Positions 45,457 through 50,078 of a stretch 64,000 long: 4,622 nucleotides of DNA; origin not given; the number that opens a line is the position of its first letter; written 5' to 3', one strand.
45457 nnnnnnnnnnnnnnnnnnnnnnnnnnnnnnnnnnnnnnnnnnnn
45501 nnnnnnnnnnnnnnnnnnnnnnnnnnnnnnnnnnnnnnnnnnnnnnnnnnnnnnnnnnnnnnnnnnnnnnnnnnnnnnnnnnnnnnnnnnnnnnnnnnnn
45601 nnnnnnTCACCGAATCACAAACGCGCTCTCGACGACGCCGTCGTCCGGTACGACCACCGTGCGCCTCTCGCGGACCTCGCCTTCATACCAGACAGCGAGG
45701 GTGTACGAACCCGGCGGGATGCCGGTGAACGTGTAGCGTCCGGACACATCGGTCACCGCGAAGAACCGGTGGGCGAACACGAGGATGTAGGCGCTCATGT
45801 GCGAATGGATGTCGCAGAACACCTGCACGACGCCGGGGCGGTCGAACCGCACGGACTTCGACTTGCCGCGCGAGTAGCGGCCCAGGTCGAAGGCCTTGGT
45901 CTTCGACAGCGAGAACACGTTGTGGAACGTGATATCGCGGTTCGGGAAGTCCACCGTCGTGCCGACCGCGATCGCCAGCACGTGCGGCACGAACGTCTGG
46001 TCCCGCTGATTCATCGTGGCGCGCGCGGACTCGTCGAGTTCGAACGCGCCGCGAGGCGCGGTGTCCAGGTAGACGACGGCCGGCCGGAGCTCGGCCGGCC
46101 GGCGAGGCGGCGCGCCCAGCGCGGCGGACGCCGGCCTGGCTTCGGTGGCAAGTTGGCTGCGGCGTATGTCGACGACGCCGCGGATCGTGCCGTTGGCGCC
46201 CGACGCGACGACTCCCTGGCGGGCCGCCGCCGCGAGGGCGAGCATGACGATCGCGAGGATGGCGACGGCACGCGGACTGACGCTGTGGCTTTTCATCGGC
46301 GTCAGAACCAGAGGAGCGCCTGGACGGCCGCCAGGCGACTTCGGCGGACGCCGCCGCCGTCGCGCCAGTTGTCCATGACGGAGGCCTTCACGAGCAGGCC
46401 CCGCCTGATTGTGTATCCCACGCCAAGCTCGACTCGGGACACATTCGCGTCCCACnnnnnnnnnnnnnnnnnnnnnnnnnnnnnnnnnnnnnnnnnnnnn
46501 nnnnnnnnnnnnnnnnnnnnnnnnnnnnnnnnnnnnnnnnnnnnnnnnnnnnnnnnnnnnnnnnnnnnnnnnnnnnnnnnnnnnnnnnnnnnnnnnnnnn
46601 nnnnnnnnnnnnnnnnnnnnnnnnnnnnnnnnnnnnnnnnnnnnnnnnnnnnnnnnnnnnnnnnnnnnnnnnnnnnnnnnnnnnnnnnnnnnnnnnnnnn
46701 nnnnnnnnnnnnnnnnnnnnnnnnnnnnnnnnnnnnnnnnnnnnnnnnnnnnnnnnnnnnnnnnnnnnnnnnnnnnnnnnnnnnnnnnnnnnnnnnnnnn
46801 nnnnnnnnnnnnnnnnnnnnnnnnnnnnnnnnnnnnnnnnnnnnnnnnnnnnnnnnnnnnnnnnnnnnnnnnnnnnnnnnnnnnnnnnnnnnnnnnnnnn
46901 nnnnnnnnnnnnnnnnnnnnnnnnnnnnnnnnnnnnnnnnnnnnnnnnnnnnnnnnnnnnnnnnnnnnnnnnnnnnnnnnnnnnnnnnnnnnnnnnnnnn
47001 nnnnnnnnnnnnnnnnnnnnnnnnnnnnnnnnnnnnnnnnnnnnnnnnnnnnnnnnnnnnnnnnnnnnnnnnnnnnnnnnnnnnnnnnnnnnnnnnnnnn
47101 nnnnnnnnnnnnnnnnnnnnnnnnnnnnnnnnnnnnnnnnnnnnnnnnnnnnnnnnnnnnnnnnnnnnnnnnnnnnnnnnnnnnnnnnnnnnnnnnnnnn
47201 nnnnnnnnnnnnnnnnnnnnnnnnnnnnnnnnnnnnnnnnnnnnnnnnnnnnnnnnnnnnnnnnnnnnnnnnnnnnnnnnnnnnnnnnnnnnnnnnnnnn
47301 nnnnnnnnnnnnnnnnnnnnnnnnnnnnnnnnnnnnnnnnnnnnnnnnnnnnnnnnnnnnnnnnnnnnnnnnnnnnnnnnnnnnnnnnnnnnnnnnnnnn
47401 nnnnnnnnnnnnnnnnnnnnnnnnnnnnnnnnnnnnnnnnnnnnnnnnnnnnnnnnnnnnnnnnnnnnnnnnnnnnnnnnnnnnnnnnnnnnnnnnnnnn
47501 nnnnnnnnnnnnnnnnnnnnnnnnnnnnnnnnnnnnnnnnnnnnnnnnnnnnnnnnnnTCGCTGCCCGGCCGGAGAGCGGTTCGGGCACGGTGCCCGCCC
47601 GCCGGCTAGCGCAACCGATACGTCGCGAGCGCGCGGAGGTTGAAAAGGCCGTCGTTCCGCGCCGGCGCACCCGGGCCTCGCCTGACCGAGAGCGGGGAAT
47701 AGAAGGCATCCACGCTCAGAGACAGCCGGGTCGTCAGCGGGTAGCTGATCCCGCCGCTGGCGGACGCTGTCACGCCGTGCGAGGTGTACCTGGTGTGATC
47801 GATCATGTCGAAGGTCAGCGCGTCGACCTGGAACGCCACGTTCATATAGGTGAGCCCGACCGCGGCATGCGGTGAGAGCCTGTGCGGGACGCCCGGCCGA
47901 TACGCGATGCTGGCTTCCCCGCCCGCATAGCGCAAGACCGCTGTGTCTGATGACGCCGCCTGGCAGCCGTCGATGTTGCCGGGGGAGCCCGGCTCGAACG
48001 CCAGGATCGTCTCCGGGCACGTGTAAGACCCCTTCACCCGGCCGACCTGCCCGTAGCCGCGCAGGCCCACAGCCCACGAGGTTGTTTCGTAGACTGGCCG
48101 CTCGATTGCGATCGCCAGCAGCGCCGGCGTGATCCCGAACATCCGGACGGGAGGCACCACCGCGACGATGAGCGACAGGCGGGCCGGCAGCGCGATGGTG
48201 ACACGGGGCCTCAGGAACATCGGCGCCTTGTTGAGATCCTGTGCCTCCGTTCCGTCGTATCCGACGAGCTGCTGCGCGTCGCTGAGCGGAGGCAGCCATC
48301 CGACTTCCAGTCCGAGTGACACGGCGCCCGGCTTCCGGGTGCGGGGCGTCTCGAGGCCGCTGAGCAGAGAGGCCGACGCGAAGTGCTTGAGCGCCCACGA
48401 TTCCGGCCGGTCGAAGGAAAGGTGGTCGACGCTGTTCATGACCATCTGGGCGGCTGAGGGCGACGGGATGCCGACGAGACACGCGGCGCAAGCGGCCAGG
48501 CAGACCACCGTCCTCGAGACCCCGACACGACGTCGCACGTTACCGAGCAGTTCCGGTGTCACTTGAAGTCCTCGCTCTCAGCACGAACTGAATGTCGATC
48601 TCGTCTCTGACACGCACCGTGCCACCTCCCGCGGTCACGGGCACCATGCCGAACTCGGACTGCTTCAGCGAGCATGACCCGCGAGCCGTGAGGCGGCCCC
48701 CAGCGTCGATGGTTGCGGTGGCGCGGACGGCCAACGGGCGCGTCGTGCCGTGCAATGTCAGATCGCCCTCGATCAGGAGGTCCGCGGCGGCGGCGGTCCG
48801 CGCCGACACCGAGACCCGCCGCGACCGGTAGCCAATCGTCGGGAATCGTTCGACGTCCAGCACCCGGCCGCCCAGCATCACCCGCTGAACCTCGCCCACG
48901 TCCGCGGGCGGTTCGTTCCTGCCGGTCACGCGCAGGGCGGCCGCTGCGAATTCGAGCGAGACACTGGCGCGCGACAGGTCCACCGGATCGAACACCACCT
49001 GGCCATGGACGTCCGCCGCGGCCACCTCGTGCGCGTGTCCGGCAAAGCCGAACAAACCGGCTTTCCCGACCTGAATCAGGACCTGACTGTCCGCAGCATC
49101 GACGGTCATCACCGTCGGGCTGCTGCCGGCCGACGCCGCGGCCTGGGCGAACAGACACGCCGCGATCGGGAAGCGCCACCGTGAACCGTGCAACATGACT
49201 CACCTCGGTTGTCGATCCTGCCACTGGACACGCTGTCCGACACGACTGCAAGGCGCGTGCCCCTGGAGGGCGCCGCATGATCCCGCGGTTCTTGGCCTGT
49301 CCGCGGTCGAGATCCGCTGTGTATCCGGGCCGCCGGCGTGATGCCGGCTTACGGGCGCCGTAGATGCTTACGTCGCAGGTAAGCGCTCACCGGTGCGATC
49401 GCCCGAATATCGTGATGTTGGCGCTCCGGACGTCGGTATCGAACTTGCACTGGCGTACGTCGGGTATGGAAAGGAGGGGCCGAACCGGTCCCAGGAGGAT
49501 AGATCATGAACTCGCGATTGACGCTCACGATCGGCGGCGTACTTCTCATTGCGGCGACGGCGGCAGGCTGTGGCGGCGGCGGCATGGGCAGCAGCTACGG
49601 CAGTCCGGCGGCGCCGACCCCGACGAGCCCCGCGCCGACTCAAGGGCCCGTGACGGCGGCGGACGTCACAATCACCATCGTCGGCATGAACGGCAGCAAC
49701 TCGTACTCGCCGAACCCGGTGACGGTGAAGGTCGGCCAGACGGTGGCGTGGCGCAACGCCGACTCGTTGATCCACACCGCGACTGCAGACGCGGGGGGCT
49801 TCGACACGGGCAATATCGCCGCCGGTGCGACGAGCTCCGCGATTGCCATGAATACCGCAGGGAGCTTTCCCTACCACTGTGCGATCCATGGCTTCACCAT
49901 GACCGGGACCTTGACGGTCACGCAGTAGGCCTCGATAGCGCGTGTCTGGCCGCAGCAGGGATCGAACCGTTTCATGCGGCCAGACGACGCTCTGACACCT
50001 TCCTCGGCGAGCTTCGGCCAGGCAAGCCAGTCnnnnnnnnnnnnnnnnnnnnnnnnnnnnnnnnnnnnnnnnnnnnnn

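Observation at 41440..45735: One sensor module duplicated in tandem and wired to two different outputs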

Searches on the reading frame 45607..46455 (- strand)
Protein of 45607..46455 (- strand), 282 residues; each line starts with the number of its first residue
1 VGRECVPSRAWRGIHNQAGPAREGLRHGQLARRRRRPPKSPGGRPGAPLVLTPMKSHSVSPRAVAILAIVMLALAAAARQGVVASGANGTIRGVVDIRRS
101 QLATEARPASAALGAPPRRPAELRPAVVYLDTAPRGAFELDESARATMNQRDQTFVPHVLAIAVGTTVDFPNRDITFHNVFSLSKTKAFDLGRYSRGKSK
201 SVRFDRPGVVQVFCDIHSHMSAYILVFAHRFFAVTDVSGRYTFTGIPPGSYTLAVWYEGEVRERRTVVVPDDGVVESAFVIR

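Call 9: search_protein_families(library=pfam, proteins=[window:45607-46455:-], max_evalue=0.01)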
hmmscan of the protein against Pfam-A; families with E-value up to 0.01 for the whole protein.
window:45607-46455:- (282 aa): 4 families
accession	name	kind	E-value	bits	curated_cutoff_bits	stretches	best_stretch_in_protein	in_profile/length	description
PF13620.12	CarboxypepD_reg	-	1.6e-07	32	32.3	1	232-274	31-74/82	Carboxypeptidase regulatory-like domain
PF13715.12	CarbopepD_reg_2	-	0.00028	21.3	32.2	1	223-273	18-68/88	CarboxypepD_reg-like domain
PF14686.12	fn3_3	-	0.0009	19.4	24.4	1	231-267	27-65/75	Polysaccharide lyase family 4, domain II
PF00127.26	Copper-bind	-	0.00092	20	21.2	1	148-222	7-94/99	Copper binding proteins, plastocyanin/azurin family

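Call 36: search_protein_families(library=ncbifam, proteins=[window:45607-46455:-], max_evalue=0.01)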
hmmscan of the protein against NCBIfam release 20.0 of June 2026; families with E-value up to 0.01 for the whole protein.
window:45607-46455:- (282 aa): 0 families

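Call 75: find_homologous_proteins(query=window:45607-46296:-, max_evalue=0.00001)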
Query window:45607-46296:- (229 aa): 7572 proteins with E <= 0.00001 among 8000 candidates; the best 120 are listed.
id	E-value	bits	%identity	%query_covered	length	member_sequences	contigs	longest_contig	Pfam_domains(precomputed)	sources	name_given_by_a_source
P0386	1.5e-138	477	97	100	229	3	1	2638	PF13620.13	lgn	-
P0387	2.0e-124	431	86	100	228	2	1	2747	PF14686.13,PF13620.13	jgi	jgi:plastocyanin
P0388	7.6e-117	406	79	100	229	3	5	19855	PF13620.13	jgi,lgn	-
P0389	5.2e-116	404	81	100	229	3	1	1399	PF13620.13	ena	-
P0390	6.4e-112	390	78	97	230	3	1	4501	PF14686.13,PF13620.13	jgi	jgi:hypothetical protein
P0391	1.5e-105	369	75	100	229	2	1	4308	PF14686.13,PF13620.13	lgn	-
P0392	5.6e-104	364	78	89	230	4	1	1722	PF14686.13,PF13620.13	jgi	jgi:plastocyanin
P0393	9.6e-104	364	82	85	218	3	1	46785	PF14686.13,PF13620.13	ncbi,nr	ncbi:MAG: carboxypeptidase regulatory-like domain-containing protein [Vicinamibacterales bacterium]|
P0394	1.7e-103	363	77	90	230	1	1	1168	PF14686.13,PF13620.13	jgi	jgi:plastocyanin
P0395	2.4e-103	362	78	89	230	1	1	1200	PF14686.13,PF13620.13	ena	-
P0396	3.9e-103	362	78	89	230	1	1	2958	PF14686.13,PF13620.13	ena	-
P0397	4.8e-103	361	76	89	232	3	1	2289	PF14686.13,PF13620.13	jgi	jgi:plastocyanin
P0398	7.0e-103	361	78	88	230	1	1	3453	PF14686.13,PF13620.13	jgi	jgi:plastocyanin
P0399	9.0e-103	360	79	85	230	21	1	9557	PF14686.13,PF13620.13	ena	-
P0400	9.4e-103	360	80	85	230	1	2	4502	PF14686.13,PF13620.13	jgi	jgi:hypothetical protein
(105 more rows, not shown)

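Call 81: predict_structure(alignment_id=A2)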
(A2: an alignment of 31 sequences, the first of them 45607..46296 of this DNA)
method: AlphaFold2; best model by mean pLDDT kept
length: 229 residues; sequences in the alignment: 31
mean_pLDDT: 71.7   pTM: 0.67
mean pLDDT of the five models: 71.7, 71.5, 71.0, 69.2, 69.1
residues with pLDDT >= 90: 30; 70-90: 103; 50-70: 55; < 50: 41
segments of 3 or more residues with pLDDT < 50: 25-33, 48-67, 82-84, 99-102
pLDDT, mean of each block of 10 residues (from residue 1): 61 73 50 73 69 41 50 83 55 70 72 82 54 63 76 84 67 88 90 86 91 86 86
secondary structure, 60 per line:
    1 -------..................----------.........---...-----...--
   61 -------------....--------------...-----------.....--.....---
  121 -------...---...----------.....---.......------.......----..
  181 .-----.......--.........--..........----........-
elements in order: H8-25 E36-44 E74-77 E92-94 E106-110 E113-117 E128-130 E147-151 E155-161 E168-174 E179-181 E187-193 E196-204 E207-216 E221-228

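Call 83: fold_search(model_id=the predicted structure, library=pdb)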
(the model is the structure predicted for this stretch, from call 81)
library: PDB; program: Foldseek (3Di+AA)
matches with E <= 10: 922; with E <= 0.001: 29
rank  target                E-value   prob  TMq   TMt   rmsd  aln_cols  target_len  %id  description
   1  1iuz                  5.2e-05  1.00  0.27  0.56   4.6        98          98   22  PLASTOCYANIN (released 1997-08-20)
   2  6hbe_C                6.6e-05  1.00  0.28  0.16   4.6        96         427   27  Cu-containing nitrite reductase (NirK) from Thermus scotoductus SA-01 (released 2019-01-23)
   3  1pmy                  1.3e-04  1.00  0.27  0.46   5.0        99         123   18  REFINED CRYSTAL STRUCTURE OF PSEUDOAZURIN FROM METHYLOBACTERIUM EXTORQUENS AM1 AT 1.5 ANGSTROMS RESOLUTION (released 1994-07-31)
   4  6hbe_A                1.4e-04  1.00  0.29  0.17   4.0        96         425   26  Cu-containing nitrite reductase (NirK) from Thermus scotoductus SA-01 (released 2019-01-23)
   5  1jxd                  2.2e-04  1.00  0.28  0.59   3.9        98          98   19  SOLUTION STRUCTURE OF REDUCED CU(I) PLASTOCYANIN FROM SYNECHOCYSTIS PCC6803 (released 2001-09-26)
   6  1pcs                  2.4e-04  1.00  0.29  0.60   3.6        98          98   22  THE 2.15 A CRYSTAL STRUCTURE OF A TRIPLE MUTANT PLASTOCYANIN FROM THE CYANOBACTERIUM SYNECHOCYSTIS SP. PCC 6803 (released 1997-12-17)
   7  1bxu                  2.6e-04  1.00  0.28  0.61   3.9        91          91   23  OXIDIZED PLASTOCYANIN FROM SYNECHOCOCCUS SP. (released 1999-06-15)
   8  7pcy                  2.8e-04  1.00  0.28  0.56   4.6        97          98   25  THE CRYSTAL STRUCTURE OF PLASTOCYANIN FROM A GREEN ALGA, ENTEROMORPHA PROLIFERA (released 1990-07-15)
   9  4p5r                  2.9e-04  1.00  0.28  0.56   4.2        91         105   20  Structure of oxidized W45Y mutant of amicyanin (released 2014-04-23)
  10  5fc9_A                2.9e-04  1.00  0.26  0.54   4.9        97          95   21  Novel Purple Cupredoxin from Nitrosopumilus maritimus (released 2016-05-11)
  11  1sf3                  3.1e-04  1.00  0.28  0.56   4.2        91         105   20  Structure of the reduced form of the P94A mutant of amicyanin (released 2004-07-27)
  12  4hci_B                3.3e-04  1.00  0.28  0.60   3.6        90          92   22  Uncharacterized Cupredoxin-like Domain Protein Cupredoxin_1 from Bacillus anthracis (released 2012-10-17)
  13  1adw_A                3.3e-04  1.00  0.28  0.48   4.1        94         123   17  PSEUDOAZURIN (released 1997-05-15)
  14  2idt                  3.5e-04  1.00  0.30  0.61   3.2        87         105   22  Structure of M98Q mutant of amicyanin, Cu(II) (released 2007-03-13)
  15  2gb2                  3.5e-04  1.00  0.28  0.54   4.1        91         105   21  The P52G mutant of amicyanin in the Cu(II) state. (released 2006-08-01)
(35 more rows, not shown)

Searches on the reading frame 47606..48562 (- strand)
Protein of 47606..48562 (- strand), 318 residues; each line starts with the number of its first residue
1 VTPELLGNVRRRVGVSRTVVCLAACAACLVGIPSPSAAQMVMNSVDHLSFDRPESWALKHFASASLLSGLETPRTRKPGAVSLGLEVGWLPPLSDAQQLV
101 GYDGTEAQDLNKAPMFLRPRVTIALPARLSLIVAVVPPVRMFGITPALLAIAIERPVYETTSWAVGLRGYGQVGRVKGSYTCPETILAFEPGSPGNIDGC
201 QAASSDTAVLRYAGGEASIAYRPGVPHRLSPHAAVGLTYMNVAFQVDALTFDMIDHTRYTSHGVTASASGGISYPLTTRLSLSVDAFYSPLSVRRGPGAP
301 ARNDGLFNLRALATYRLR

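Call 9: search_protein_families(library=pfam, proteins=[window:47606-48562:-], max_evalue=0.01)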
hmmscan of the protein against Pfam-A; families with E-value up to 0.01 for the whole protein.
window:47606-48562:- (318 aa): 0 families

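Call 36: search_protein_families(library=ncbifam, proteins=[window:47606-48562:-], max_evalue=0.01)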
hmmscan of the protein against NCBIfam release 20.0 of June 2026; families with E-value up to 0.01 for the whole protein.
window:47606-48562:- (318 aa): 0 families

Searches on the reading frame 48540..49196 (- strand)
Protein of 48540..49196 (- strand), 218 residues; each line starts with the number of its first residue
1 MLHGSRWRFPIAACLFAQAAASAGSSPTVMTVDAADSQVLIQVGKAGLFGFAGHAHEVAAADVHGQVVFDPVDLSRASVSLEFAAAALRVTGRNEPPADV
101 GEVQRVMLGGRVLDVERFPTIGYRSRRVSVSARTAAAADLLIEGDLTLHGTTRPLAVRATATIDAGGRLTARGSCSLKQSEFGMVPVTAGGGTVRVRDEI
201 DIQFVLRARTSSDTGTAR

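Call 9: search_protein_families(library=pfam, proteins=[window:48540-49196:-], max_evalue=0.01)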
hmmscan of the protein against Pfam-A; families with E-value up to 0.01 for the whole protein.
window:48540-49196:- (218 aa): 1 family
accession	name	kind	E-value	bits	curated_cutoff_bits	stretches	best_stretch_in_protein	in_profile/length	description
PF04264.18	YceI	-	4.6e-18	66.5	23.7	1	31-207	2-149/150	YceI-like domain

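Call 36: search_protein_families(library=ncbifam, proteins=[window:48540-49196:-], max_evalue=0.01)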
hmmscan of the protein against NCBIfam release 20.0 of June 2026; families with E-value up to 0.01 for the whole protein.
window:48540-49196:- (218 aa): 1 family
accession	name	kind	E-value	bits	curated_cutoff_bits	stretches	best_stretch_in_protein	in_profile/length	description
NF002994.0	PRK03757.1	equivalog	1.7e-05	24.6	232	1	63-163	55-143/191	YceI family protein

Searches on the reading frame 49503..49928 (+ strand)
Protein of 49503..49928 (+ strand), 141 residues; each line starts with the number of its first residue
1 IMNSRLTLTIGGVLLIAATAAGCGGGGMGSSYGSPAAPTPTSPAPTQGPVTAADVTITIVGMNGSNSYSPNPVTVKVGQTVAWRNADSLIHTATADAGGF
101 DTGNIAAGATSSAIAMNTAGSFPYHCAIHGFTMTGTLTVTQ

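Call 36: search_protein_families(library=ncbifam, proteins=[window:49503-49928:+], max_evalue=0.01)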
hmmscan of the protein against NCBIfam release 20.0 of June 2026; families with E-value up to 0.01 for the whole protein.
window:49503-49928:+ (141 aa): 2 families
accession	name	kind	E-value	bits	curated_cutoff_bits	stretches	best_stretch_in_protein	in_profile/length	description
TIGR02657.1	amicyanin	equivalog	3.1e-06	27.5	110.2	1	70-137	10-80/83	amicyanin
TIGR02656.1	cyanin_plasto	equivalog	7.6e-06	26.3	87.85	1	56-139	2-98/99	plastocyanin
